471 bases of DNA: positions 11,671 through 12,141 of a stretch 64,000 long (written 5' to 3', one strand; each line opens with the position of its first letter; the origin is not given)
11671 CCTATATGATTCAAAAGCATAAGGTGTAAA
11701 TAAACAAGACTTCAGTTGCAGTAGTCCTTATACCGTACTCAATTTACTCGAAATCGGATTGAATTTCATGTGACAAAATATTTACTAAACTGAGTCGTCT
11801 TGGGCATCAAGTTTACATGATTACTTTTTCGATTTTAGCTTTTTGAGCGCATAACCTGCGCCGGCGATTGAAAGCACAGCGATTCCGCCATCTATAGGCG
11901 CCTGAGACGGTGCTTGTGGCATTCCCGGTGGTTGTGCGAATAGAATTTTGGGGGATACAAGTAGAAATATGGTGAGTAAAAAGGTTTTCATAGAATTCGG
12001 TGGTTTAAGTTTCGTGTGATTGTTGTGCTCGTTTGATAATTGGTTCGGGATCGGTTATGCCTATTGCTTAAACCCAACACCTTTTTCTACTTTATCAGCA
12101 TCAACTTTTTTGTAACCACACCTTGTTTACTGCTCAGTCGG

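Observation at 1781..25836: Regulator-linked island of three paralogous giant T9SS cargo proteins with swapped N-terminal payloads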

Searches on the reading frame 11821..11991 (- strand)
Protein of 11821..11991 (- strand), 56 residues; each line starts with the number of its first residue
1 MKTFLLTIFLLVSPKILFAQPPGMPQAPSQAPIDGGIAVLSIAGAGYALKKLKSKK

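Call 10: search_protein_families(library=ncbifam, proteins=[window:11821-11991:-], max_evalue=1)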
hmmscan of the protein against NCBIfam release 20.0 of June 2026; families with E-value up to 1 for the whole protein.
window:11821-11991:- (56 aa): 1 family
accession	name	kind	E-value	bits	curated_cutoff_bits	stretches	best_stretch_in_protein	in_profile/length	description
NF046080.1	PID_CTERM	domain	5.4e-07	29.3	26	1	31-54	1-24/25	PID-CTERM protein-sorting domain-containing protein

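Call 19: find_encoding_contigs(protein=window:11821-11991:-, flank=10000, max_places=6)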
Protein window:11821-11991:- (56 aa): 1 contig read that carries it; 1 place shown.
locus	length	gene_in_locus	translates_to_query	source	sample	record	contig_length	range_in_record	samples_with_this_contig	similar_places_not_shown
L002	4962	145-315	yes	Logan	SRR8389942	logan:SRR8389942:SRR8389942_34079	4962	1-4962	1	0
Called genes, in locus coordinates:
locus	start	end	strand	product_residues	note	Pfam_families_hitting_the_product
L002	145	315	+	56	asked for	PF28310:PID_CTERM (weak)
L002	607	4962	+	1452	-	?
